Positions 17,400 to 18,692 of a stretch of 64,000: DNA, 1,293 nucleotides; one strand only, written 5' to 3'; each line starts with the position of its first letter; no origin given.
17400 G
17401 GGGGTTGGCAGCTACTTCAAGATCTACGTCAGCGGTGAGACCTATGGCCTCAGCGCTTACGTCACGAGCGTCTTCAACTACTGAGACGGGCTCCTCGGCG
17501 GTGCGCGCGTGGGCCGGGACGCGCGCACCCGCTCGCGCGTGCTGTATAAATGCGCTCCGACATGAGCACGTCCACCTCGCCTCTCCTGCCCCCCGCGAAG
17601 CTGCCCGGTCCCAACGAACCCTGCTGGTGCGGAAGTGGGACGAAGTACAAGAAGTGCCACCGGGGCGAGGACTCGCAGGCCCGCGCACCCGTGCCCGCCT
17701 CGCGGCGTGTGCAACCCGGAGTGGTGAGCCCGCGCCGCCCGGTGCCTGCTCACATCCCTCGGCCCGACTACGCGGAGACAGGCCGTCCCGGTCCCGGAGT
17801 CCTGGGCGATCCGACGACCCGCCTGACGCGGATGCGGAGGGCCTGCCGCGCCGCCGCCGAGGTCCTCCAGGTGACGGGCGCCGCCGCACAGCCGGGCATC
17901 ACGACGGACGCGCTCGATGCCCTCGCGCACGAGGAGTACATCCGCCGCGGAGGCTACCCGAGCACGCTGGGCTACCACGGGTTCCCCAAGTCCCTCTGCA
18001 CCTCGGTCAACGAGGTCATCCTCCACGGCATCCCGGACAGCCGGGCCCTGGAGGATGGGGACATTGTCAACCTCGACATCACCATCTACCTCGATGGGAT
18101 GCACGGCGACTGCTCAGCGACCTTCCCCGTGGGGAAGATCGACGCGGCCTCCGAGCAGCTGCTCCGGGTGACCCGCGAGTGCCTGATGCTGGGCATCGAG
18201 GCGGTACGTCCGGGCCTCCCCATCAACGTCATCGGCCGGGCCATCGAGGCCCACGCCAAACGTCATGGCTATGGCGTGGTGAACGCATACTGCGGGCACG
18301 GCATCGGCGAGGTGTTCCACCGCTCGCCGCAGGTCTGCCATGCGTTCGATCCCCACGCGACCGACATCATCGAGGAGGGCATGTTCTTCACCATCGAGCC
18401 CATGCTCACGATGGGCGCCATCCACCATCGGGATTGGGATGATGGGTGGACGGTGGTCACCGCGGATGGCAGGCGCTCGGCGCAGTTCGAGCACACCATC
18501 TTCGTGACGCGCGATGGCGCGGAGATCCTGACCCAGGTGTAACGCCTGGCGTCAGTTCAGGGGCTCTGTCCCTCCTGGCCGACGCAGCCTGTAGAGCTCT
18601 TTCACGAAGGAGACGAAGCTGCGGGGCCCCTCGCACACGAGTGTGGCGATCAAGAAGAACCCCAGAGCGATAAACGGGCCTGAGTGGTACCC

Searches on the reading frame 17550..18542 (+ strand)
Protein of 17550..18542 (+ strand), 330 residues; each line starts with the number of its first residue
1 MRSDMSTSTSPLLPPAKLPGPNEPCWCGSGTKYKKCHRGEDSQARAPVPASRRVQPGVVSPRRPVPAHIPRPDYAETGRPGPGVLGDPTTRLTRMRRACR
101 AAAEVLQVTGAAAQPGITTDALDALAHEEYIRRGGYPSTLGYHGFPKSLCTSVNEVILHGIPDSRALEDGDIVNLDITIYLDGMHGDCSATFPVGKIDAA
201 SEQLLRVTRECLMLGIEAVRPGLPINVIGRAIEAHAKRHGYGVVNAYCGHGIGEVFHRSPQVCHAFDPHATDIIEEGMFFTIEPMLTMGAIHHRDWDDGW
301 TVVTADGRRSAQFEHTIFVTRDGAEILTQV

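Call 6: search_protein_families(library=pfam, proteins=[window:17550-18542:+], max_evalue=0.01)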
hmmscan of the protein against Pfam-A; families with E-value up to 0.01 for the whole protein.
window:17550-18542:+ (330 aa): 2 families
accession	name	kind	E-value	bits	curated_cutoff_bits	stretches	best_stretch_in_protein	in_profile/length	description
PF00557.29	Peptidase_M24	-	1.7e-50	172.1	23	1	94-320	2-207/208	Metallopeptidase family M24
PF02810.21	SEC-C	-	1.8e-08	34.5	20.4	1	22-37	2-17/19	SEC-C motif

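Call 11: find_encoding_contigs(protein=window:17550-18542:+, flank=10000, max_places=10)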
Protein window:17550-18542:+ (330 aa): no gene with exactly this product is on record in the collection.

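Call 23: find_homologous_proteins(query=window:17550-18542:+, max_evalue=1e-60)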
Query window:17550-18542:+ (330 aa): 7989 proteins with E <= 1e-60 among 8000 candidates; the best 120 are listed.
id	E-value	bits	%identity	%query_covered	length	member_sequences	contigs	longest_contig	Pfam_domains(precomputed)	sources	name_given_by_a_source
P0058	1.6e-202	690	89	99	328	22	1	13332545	PF00557.30,PF02810.22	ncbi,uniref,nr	ncbi:type I methionyl aminopeptidase [Archangium violaceum]|uniref:type I methionyl aminopeptidase n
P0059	2.2e-197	673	87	99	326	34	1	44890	PF00557.30,PF02810.22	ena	-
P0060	1.1e-166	572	76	95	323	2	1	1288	PF00557.30,PF02810.22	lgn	-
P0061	7.2e-160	550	73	98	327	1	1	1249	PF00557.30,PF02810.22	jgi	-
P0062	2.0e-159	549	72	98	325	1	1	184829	PF00557.30,PF02810.22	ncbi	-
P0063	3.0e-159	548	76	95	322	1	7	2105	PF00557.30,PF02810.22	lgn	-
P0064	5.7e-159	547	73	99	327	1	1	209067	PF00557.30,PF02810.22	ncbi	-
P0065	9.2e-159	546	74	95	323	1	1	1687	PF00557.30,PF02810.22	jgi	jgi:methionyl aminopeptidase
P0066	2.7e-158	545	73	95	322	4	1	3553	PF00557.30,PF02810.22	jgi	jgi:methionyl aminopeptidase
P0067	6.8e-157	540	71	98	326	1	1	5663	PF00557.30,PF02810.22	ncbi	ncbi:MAG: type I methionyl aminopeptidase [Myxococcaceae bacterium]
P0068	1.7e-156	539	74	95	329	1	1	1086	PF00557.30,PF02810.22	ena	-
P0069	2.4e-156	538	72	96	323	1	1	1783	PF00557.30,PF02810.22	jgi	jgi:methionyl aminopeptidase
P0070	1.2e-155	536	73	95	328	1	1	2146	PF00557.30,PF02810.22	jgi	jgi:methionyl aminopeptidase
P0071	1.3e-155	536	72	98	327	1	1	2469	PF00557.30,PF02810.22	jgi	jgi:methionyl aminopeptidase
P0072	8.2e-155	533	70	96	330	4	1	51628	PF00557.30,PF02810.22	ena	-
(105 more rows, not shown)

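Call 24: find_encoding_contigs(protein=P0058, flank=10000, max_places=6)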
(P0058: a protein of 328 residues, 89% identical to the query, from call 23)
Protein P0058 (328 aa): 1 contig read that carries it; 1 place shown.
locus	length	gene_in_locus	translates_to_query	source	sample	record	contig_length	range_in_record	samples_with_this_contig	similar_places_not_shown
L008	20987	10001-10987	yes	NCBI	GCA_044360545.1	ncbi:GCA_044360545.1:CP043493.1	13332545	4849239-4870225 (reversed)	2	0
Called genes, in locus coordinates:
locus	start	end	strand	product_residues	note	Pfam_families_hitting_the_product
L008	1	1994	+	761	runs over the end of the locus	PF14684:Tricorn_C1 (faint), PF03572:Peptidase_S41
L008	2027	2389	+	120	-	PF07883:Cupin_2 (weak)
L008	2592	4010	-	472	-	PF02683:DsbD_TM, PF00085:Thioredoxin, PF13098:Thioredoxin_2, PF13899:Thioredoxin_7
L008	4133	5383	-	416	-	PF07690:MFS_1, PF13000:Acatn, PF03092:BT1 (weak), PF07690:MFS_1 (weak)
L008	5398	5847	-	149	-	PF01575:MaoC_dehydratas, PF13452:FAS1_DH_region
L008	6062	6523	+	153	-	-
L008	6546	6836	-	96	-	-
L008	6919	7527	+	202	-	PF09348:DUF1990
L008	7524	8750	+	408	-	PF09348:DUF1990, PF13548:DUF4126 (weak)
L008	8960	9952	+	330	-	PF00248:Aldo_ket_red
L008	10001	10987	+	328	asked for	PF02810:SEC-C, PF00557:Peptidase_M24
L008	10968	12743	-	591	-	PF01145:Band_7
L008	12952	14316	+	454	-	PF00266:Aminotran_5, PF00155:Aminotran_1_2 (faint), PF01212:Beta_elim_lyase (faint), PF00266:Aminotran_5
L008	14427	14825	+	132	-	PF01592:NifU_N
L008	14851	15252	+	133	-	PF01521:Fe-S_biosyn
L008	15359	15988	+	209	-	PF00226:DnaJ, PF07743:HSCB_C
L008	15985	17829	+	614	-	PF00012:HSP70, PF06723:MreB_Mbl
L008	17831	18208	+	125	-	PF00111:Fer2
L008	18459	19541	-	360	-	PF03706:LPG_synthase_TM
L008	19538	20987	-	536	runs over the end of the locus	PF01663:Phosphodiest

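Call 25: find_encoding_contigs(protein=P0059, flank=10000, max_places=4)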
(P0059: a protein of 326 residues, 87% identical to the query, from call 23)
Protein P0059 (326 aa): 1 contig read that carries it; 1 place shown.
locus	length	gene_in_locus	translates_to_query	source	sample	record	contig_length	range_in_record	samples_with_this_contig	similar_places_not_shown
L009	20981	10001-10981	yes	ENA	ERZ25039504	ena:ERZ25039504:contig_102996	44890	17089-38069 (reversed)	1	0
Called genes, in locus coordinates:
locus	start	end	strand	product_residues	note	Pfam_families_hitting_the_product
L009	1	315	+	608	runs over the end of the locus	PF01433:Peptidase_M1 (weak)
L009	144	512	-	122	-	-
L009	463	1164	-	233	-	PF13205:Big_5 (weak)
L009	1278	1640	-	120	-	-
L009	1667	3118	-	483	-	-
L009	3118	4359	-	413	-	PF02683:DsbD_TM, PF00085:Thioredoxin, PF13098:Thioredoxin_2, PF13899:Thioredoxin_7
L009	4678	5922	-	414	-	PF07690:MFS_1, PF13000:Acatn, PF03092:BT1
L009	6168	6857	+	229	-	-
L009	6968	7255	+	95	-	-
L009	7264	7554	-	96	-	-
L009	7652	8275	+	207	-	PF09348:DUF1990 (weak)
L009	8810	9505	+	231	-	PF13548:DUF4126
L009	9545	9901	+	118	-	-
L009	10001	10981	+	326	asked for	PF02810:SEC-C, PF00557:Peptidase_M24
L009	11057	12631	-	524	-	PF01145:Band_7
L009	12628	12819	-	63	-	-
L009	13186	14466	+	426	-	PF00266:Aminotran_5, PF01212:Beta_elim_lyase (weak), PF00266:Aminotran_5, PF01041:DegT_DnrJ_EryC1 (weak)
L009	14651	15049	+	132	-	PF01592:NifU_N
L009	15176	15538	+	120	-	PF01521:Fe-S_biosyn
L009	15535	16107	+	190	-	PF00226:DnaJ, PF07743:HSCB_C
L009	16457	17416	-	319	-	PF10712:NAD-GH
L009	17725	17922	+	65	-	-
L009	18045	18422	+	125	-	PF00111:Fer2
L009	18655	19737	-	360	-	PF03706:LPG_synthase_TM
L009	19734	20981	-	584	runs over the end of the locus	PF01663:Phosphodiest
